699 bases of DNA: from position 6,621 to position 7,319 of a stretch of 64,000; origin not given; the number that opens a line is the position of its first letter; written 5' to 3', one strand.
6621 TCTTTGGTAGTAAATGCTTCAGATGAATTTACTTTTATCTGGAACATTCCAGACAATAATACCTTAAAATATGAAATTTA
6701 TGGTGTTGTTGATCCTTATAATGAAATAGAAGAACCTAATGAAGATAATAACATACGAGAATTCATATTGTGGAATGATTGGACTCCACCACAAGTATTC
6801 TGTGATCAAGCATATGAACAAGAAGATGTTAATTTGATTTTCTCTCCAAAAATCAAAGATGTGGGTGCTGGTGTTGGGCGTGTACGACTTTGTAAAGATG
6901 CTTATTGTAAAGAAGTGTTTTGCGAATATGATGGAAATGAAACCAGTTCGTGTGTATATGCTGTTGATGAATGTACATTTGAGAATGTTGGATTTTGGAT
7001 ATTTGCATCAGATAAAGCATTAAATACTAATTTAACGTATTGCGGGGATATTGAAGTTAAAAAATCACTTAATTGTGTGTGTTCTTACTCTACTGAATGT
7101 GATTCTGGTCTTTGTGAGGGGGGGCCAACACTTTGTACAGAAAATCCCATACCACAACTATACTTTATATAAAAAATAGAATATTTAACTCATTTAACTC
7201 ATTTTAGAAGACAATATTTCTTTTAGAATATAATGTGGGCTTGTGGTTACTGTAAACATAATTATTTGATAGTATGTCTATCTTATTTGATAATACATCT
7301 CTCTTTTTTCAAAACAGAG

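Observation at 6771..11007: Two giant secreted proteins share a roughly 135-aa Cys-rich C-terminal domain ending in a conserved ENP.P(Q/E)(L/M)YFI terminus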

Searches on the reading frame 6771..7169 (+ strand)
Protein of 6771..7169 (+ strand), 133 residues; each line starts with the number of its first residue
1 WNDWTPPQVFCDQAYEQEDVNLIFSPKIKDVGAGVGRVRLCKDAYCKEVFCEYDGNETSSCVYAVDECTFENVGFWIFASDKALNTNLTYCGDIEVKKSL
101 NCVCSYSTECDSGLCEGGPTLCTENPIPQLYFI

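Call 7: search_protein_families(library=pfam, proteins=[window:6771-7169:+], max_evalue=1)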
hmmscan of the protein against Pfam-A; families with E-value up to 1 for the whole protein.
window:6771-7169:+ (133 aa): 0 families

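Call 10: find_homologous_proteins(query=A1, max_evalue=0.01)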
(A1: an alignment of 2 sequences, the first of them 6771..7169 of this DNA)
Query A1 (2 sequences): 13 candidates shared short words with the query, none scored E <= 0.01.

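Call 21: search_solved_structures(query=A1, max_evalue=10, show_alignments=2)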
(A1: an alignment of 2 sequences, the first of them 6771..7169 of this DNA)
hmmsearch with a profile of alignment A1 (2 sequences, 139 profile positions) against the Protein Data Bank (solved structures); distinct sequences matched with E-value up to 10: 2.
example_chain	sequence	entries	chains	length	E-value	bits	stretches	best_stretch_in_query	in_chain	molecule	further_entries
6lea_C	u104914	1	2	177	1.5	11.9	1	14-94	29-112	Uncharacterized protein HP_1076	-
3k1i_C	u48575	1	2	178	1.6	11.9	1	14-94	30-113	Putative uncharacterized protein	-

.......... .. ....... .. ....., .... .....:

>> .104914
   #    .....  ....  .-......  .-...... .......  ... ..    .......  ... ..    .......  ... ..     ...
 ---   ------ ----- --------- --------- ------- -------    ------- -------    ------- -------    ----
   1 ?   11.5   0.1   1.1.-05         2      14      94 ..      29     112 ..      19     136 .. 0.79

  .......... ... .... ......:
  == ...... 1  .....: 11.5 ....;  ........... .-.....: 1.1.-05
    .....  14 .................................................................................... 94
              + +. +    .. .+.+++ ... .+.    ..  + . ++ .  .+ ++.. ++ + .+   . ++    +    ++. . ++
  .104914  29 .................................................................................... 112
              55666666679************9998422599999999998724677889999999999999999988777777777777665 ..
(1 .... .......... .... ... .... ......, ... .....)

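Call 22: search_protein_families(library=ncbifam, proteins=[window:6771-7169:+], max_evalue=1)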
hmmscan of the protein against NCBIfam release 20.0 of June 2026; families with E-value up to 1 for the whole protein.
window:6771-7169:+ (133 aa): 0 families

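Call 28: search_protein_representatives(alignment_id=A1)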
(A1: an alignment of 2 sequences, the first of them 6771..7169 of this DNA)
Query: 2 sequences, 139 profile positions. Proteins with E-value up to 0.001 (for the whole library): 37; up to 1e-10: 11; up to 1e-30: 3. The best 37 are listed.
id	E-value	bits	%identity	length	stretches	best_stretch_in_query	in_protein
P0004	6.7e-71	252.8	-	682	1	1-139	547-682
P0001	2.7e-68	244.4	-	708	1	1-139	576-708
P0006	2.1e-34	134.6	-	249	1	2-137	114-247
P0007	1.4e-27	112.5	-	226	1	2-136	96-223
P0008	6.7e-27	110.3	-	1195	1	2-138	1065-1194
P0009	8.2e-22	93.8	-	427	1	3-138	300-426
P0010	8.2e-20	87.3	-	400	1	3-137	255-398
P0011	5.4e-15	71.7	-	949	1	3-137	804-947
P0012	3.4e-14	69.1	-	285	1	3-137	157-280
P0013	3.8e-14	69.0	-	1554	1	3-137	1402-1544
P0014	1.0e-10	57.9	-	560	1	3-127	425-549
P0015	1.9e-09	53.7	-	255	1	3-127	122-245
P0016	1.0e-08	51.4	-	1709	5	7-61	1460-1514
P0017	1.3e-08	51.1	-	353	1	3-129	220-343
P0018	9.4e-08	48.3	-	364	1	3-126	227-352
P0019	2.1e-07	47.1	-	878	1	3-138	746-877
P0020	6.9e-07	45.4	-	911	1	3-122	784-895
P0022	9.2e-07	45.1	-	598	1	3-125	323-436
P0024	1.9e-06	44.0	-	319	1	3-134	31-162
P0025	2.0e-06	44.0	-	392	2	3-132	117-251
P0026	2.2e-06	43.8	-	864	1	27-123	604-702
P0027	2.3e-06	43.8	-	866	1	4-135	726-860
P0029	3.9e-06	43.0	-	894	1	2-125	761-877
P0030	4.2e-06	42.9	-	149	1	3-122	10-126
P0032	7.1e-06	42.2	-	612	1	3-121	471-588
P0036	6.0e-05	39.2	-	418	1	3-92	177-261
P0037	2.9e-04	37.0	-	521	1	3-127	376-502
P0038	3.1e-04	36.9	-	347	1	3-136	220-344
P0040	7.8e-04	35.6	-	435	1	53-138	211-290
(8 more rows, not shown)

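Call 34: search_protein_families(library=pfam, proteins=[P0008, P0011, P0013, P0019, P0020, P0022, P0024, P0025, P0026, P0040], max_evalue=0.01)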
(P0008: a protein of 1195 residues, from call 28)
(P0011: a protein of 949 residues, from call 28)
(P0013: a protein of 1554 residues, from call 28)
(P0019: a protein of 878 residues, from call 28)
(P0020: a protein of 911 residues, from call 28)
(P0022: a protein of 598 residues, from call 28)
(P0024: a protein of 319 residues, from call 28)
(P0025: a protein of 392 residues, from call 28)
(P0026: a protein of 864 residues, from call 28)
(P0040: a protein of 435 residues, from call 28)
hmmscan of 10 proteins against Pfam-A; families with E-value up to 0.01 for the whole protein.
P0008 (1195 aa): 0 families

P0011 (949 aa): 2 families
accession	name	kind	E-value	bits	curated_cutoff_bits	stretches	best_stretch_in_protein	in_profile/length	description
PF17957.7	Big_7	-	1.6e-06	29.1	24.1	1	217-276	10-68/70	Bacterial Ig domain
PF00630.25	Filamin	-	0.00039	21.7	26.9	0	36-92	18-77/93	Filamin/ABP280 repeat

P0013 (1554 aa): 9 families
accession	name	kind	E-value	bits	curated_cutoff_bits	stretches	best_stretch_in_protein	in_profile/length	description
PF18911.6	PKD_4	-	2.6e-69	229.7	27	4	1175-1255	1-80/85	PKD domain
PF00801.26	PKD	-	8.9e-52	173.5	23.5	4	1191-1254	13-77/80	PKD domain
PF22352.2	K319L-like_PKD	-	6.5e-13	48.9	27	2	1200-1252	19-78/84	K319L-like, PKD domain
PF01835.25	MG2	-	4.8e-08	33.7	32.8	0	280-372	5-95/96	MG2 domain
PF15418.12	DUF4625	-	1.4e-06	29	27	0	970-996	104-130/131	Domain of unknown function (DUF4625)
PF18981.6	InlK_D3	-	0.00022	21.7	25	0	1231-1250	47-66/75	Internalin K domain (D3/D4)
PF08329.16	ChitinaseA_N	-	0.00035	20.7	21.2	1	955-1001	66-112/133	Chitinase A, N-terminal domain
PF07703.20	A2M_BRD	-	0.00059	20.6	22.7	0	280-374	4-92/140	Alpha-2-macroglobulin bait region domain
PF16403.11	Bact_surface_Ig-like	-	0.0021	18.5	27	0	1231-1255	44-68/71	Bacterial surface protein, Ig-like domain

P0019 (878 aa): 0 families

P0020 (911 aa): 0 families

P0022 (598 aa): 1 family
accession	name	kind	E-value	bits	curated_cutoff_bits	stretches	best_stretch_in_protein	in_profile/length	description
PF07359.16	LEAP-2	-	0.0066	16.7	27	0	415-438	48-71/77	Liver-expressed antimicrobial peptide 2 precursor (LEAP-2)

P0024 (319 aa): 1 family
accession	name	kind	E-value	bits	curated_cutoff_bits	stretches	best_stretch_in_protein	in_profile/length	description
PF24893.1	DUF7743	-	0.0099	16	27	0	30-72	2-41/120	Domain of unknown function (DUF7743)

P0025 (392 aa): 0 families

P0026 (864 aa): 0 families

P0040 (435 aa): 0 families

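Call 39: find_related_loci(query=A1, collection=genome_contigs, flank=8000)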
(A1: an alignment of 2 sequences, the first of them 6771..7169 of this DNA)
Query A1 (133 aa) in genome_contigs; peptide patterns used: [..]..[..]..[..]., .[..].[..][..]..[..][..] (x = any residue, [..] = any of these).
40 stretches matched a pattern, but none encodes a relative of the query by tblastn (E <= 1e-3).

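Call 40: find_encoding_contigs(protein=P0008, flank=8000, max_places=3)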
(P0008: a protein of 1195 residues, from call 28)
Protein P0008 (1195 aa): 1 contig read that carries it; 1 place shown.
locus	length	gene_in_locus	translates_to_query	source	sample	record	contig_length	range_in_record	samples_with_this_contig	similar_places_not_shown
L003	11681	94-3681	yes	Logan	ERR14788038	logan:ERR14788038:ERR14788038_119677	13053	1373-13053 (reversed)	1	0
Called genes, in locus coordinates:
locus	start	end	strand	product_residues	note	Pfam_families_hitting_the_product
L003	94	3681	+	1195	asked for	-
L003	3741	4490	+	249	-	PF00491:Arginase (faint)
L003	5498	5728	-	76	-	-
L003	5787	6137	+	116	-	-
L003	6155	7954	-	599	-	PF01850:PIN (weak), PF13638:PIN_4 (faint), PF13173:AAA_14 (faint), PF00437:T2SSE, PF00013:KH_1 (weak)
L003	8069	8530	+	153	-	PF04307:YdjM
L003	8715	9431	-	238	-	PF01904:DUF72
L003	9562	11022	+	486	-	PF00587:tRNA-synt_2b, PF03129:HGTP_anticodon, PF09180:ProRS-C_1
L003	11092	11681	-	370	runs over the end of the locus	PF00226:DnaJ, PF01556:DnaJ_C, PF15777:Anti-TRAP (faint), PF00684:DnaJ_CXXCXGXG, PF27439:DnaJ_C_2 (weak)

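Call 41: predict_structure(alignment_id=A2)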
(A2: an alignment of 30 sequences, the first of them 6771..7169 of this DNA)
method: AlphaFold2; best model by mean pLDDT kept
length: 133 residues; sequences in the alignment: 30
mean_pLDDT: 94.9   pTM: 0.82
mean pLDDT of the five models: 94.9, 94.4, 94.3, 94.2, 93.2
residues with pLDDT >= 90: 117; 70-90: 16; 50-70: 0; < 50: 0
segments of 3 or more residues with pLDDT < 50: none
pLDDT, mean of each block of 10 residues (from residue 1): 95 94 97 97 98 91 95 98 98 96 97 95 89 81
secondary structure, 60 per line:
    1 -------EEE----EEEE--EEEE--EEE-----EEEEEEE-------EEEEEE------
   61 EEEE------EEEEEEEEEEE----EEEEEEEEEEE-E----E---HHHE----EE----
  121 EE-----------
elements in order: E8-10 E15-18 E21-24 E27-29 E35-41 E49-54 E61-64 E71-81 E86-96

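Call 44: fold_search(model_id=the predicted structure, library=pdb)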
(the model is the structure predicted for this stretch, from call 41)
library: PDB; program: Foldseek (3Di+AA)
matches with E <= 10: 1456; with E <= 0.001: 0
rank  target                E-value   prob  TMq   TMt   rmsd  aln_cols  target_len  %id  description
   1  4l9d_B                1.0e-02  1.00  0.46  0.71   3.5        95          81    7  Crystal structure of the PKD1 domain from Vibrio cholerae metalloprotease PrtV (released 2013-07-10)
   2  4l9d_A                1.1e-02  1.00  0.47  0.72   3.2        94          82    5  Crystal structure of the PKD1 domain from Vibrio cholerae metalloprotease PrtV (released 2013-07-10)
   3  8xrp_D                1.2e-02  0.99  0.40  0.46   4.9       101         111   13  The Cryo-EM structure of IL-12, receptor subunit beta-1 and receptor subunit beta-2 complex (released 2024-07-24)
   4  8pmu                  1.3e-02  1.00  0.43  0.20   4.5        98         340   10  Crystal structure of the HC7 apo form (released 2024-03-06)
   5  6aem_A                1.4e-02  1.00  0.51  0.76   3.3        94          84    7  Crystal structure of the PKD1 domain of Vibrio anguillarum Epp (released 2018-12-12)
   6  8cka_B                1.6e-02  1.00  0.44  0.17   5.3       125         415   17  Deinococcus radidurans HPI S-layer (released 2023-04-19)
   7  4u49_A                1.8e-02  1.00  0.47  0.23  10.8       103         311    8  Crystal structure of Pectate Lyase Pel3 from Pectobacterium carotovorum with two monomers in the A.U (released 2015-08-05)
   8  8pn5_B                1.8e-02  1.00  0.43  0.19   4.5        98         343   10  Crystal structure of the HC7-Glu200Ala mutant complexed to a triglycopeptide (released 2024-03-06)
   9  6eff_C                1.9e-02  1.00  0.48  0.33   5.3       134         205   18  NCTC10712 (released 2020-02-19)
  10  6eff_B                2.3e-02  1.00  0.50  0.34   5.2       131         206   18  NCTC10712 (released 2020-02-19)
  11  6eff_A                2.3e-02  1.00  0.48  0.33   5.3       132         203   17  NCTC10712 (released 2020-02-19)
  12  6eff_D                2.4e-02  1.00  0.49  0.33   5.1       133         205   18  NCTC10712 (released 2020-02-19)
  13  8pn3_A                2.7e-02  0.99  0.43  0.19   4.5        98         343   10  Crystal structure of the HC7-Glu200Ala mutant complexed to a tetraglycopeptide. (released 2024-03-06)
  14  8pn5_C                2.7e-02  0.99  0.43  0.19   4.6        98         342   10  Crystal structure of the HC7-Glu200Ala mutant complexed to a triglycopeptide (released 2024-03-06)
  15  8pn5_D                2.7e-02  0.99  0.43  0.19   4.6        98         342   10  Crystal structure of the HC7-Glu200Ala mutant complexed to a triglycopeptide (released 2024-03-06)
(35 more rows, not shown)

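Call 55: find_encoding_contigs(protein=P0009, flank=6000, max_places=2)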
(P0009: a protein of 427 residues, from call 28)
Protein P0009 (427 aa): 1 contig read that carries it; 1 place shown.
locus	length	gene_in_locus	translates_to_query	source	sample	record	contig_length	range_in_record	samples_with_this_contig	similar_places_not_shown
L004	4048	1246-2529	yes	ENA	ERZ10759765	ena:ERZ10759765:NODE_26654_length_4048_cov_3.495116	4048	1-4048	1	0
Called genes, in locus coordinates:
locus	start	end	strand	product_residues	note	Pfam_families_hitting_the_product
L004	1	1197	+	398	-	?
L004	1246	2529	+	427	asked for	-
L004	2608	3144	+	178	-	-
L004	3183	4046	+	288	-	?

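Call 56: find_encoding_contigs(protein=P0011, flank=6000, max_places=2)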
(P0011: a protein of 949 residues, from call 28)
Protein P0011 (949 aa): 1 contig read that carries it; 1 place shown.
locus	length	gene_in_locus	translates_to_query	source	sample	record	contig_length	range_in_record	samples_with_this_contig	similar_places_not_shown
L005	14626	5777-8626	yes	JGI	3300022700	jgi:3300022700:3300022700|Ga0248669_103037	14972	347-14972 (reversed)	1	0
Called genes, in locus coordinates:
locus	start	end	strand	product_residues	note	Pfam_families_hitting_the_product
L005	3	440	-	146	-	?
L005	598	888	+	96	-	PF16900:REPA_OB_2 (weak), PF01336:tRNA_anti-codon (weak)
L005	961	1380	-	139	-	-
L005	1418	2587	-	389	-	PF01926:MMR_HSR1, PF02421:FeoB_N (faint), PF08438:YGR210-like_G4, PF02824:TGS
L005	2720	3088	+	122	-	-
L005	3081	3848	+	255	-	PF00705:PCNA_N, PF02144:Rad1 (faint), PF02747:PCNA_C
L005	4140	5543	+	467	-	PF02310:B12-binding, PF04055:Radical_SAM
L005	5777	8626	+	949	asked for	PF17957:Big_7 (faint)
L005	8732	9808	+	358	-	PF01478:Peptidase_A24, PF06819:Arc_PepC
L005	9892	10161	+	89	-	-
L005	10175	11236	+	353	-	-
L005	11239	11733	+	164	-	-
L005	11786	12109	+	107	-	PF27806:HxsD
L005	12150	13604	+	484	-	PF04055:Radical_SAM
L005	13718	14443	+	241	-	PF10028:DUF2270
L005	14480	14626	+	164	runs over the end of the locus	?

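Call 60: find_homologous_proteins(query=A2, max_evalue=0.001)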
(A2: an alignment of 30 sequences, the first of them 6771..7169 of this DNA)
Query A2 (30 sequences): 306 candidates shared short words with the query, none scored E <= 0.001.

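Call 63: find_encoding_contigs(protein=P0013, flank=6000, max_places=2)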
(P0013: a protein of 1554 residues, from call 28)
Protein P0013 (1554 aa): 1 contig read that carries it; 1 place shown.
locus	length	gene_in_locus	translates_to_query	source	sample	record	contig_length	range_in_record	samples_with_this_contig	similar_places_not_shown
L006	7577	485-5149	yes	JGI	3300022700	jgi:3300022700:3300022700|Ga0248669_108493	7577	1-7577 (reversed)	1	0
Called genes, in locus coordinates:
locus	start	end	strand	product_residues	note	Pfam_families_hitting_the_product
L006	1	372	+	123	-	?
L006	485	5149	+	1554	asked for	PF00801:PKD, PF18911:PKD_4, PF00801:PKD, PF18911:PKD_4, PF00801:PKD, PF18911:PKD_4, PF00801:PKD, PF18911:PKD_4, +3 more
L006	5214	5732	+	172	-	-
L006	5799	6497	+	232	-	PF00702:Hydrolase, PF13419:HAD_2, PF13344:Hydrolase_6 (weak)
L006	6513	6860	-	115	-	PF04430:DUF498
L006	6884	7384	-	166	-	PF00583:Acetyltransf_1, PF13673:Acetyltransf_10, PF13508:Acetyltransf_7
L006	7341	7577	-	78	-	?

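Call 64: find_encoding_contigs(protein=P0020, flank=6000, max_places=2)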
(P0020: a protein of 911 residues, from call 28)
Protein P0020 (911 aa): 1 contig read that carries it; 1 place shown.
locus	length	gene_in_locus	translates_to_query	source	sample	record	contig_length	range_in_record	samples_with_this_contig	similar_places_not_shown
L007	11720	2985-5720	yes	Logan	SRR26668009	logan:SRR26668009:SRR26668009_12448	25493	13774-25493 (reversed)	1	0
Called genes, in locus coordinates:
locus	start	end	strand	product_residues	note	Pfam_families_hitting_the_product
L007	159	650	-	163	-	-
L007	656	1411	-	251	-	-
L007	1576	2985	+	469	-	PF24318:DUF7490 (faint)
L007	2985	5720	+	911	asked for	-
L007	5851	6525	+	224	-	PF00106:adh_short, PF01370:Epimerase (faint), PF08659:KR, PF13561:adh_short_C2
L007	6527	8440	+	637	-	-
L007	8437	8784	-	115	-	-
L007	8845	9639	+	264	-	PF00528:BPD_transp_1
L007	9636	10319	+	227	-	PF13191:AAA_16 (faint), PF00005:ABC_tran, PF02463:SMC_N (faint), PF13304:AAA_21 (weak)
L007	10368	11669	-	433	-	PF00501:AMP-binding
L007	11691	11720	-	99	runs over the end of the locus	-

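Call 65: find_encoding_contigs(protein=P0014, flank=6000, max_places=2)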
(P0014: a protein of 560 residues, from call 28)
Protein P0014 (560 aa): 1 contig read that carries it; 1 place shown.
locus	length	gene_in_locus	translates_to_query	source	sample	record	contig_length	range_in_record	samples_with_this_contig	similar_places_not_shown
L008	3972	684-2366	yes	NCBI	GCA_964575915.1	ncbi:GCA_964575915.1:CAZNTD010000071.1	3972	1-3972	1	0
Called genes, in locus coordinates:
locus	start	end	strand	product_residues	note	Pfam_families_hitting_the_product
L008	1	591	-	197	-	?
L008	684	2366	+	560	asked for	PF19077:Big_13 (weak)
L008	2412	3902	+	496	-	-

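Call 86: search_protein_families(library=pfam, alignment_id=A2, max_evalue=1)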
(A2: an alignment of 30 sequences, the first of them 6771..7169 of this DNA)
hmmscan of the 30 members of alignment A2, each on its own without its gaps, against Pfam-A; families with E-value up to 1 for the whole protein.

A. member 1, window:6771-7169:+ (133 aa): 0 families

B. families by the number of members that match (of 30 scanned): 19 families
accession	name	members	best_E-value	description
PF08116.16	Toxin_29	7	0.0017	PhTx neurotoxin family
PF25379.1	Adt-1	4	1.7e-05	Adt-1-like domain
PF07359.16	LEAP-2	4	0.002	Liver-expressed antimicrobial peptide 2 precursor (LEAP-2)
PF01683.23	EB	4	0.004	EB module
PF11703.13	UPF0506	4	0.0043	UPF0506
PF17957.7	Big_7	2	0.091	Bacterial Ig domain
PF23416.1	DUF7107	2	0.13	Domain of unknown function (DUF7107)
PF24893.1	DUF7743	1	0.0074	Domain of unknown function (DUF7743)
PF16640.11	Big_3_5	1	0.015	Bacterial Ig-like domain (group 3)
PF06652.17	Methuselah_N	1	0.046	Methuselah N-terminus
PF24887.1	EGF_STAB1-2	1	0.049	Stabilin-1/2, EGF-like domain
PF17771.6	ADAMTS_CR_2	1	0.063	ADAMTS cysteine-rich domain 2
PF02494.22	HYR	1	0.066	HYR domain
PF13885.11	Keratin_B2_2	1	0.076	Keratin, high sulfur B2 protein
PF17557.7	Conotoxin_I2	1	0.083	I2-superfamily conotoxins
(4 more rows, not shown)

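Call 88: find_encoding_contigs(protein=P0006, flank=8000, max_places=3)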
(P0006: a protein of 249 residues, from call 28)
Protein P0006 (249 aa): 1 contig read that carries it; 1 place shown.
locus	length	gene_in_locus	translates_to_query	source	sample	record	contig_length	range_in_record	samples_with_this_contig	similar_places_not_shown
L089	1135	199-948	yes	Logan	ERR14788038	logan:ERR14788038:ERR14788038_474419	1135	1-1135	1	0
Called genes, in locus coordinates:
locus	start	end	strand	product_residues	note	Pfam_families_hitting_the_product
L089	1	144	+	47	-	?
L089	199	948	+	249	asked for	-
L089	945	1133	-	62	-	?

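Call 89: find_encoding_contigs(protein=P0019, flank=6000, max_places=2)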
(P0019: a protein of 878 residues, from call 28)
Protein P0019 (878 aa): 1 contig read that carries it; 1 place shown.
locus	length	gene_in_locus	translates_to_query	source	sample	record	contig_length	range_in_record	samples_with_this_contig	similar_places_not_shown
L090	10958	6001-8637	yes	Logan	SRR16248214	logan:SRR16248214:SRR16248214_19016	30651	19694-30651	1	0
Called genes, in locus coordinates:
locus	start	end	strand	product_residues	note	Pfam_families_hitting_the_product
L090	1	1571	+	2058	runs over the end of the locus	PF02210:Laminin_G_2 (faint), PF00054:Laminin_G_1 (faint), PF13385:Laminin_G_3, PF02973:Sialidase (faint), PF13385:Laminin_G_3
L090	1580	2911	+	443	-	PF13385:Laminin_G_3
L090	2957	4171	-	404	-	PF03215:Rad17, PF05496:RuvB_N (weak), PF13191:AAA_16 (weak), PF20720:nSTAND3 (weak), PF00004:AAA, PF07728:AAA_5 (weak), PF13173:AAA_14 (weak), PF21960:RCF1-5-like_lid, +3 more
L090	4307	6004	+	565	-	-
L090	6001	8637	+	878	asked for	-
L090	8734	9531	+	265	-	-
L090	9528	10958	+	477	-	?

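Call 90: find_encoding_contigs(protein=P0010, flank=6000, max_places=2)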
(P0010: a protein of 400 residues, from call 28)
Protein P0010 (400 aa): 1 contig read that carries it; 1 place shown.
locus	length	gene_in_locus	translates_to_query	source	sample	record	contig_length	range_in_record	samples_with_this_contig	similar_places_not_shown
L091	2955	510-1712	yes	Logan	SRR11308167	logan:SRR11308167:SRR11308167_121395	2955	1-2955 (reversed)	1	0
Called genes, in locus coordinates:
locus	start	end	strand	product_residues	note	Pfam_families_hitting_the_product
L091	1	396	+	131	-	?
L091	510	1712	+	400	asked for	-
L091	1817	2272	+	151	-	PF01161:PBP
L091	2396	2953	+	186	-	?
